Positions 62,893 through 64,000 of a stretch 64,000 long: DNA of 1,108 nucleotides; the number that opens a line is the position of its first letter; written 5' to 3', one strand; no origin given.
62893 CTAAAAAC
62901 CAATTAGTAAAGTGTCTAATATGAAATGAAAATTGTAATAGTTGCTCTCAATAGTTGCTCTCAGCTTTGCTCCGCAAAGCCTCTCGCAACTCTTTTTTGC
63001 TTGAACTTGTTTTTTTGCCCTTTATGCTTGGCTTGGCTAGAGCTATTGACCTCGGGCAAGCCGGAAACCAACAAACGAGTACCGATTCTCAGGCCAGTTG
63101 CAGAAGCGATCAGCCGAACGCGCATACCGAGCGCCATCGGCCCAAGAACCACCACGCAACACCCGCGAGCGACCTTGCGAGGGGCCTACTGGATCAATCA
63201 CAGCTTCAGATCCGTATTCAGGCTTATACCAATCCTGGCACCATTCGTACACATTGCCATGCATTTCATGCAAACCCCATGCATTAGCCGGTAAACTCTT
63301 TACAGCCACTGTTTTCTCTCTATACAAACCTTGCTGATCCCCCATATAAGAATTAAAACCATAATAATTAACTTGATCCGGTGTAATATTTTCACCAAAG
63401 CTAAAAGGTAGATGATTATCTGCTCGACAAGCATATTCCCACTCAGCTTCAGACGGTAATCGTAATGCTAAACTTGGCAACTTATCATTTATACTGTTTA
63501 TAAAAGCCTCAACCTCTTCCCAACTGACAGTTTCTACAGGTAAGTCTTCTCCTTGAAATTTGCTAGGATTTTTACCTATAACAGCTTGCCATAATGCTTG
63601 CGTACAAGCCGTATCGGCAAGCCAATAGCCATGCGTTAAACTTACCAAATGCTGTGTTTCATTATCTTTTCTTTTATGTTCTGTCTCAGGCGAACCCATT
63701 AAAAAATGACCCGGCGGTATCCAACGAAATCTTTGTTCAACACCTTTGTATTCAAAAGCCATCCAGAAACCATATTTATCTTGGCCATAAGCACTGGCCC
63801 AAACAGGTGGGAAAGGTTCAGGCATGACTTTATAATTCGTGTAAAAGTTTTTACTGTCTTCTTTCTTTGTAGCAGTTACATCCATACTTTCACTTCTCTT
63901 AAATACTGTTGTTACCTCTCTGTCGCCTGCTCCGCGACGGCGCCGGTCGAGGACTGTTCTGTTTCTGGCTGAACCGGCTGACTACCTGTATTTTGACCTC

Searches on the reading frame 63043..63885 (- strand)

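Call 57: search_protein_families(library=pfam, proteins=[window:63043-63885:-], max_evalue=0.0001)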
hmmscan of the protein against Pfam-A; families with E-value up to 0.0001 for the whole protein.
window:63043-63885:- (280 aa): 1 family
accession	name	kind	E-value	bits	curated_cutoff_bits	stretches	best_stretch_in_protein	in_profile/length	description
PF03781.23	FGE-sulfatase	-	1.3e-45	156.5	23.3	1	55-278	7-255/255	Sulfatase-modifying factor enzyme 1-like domain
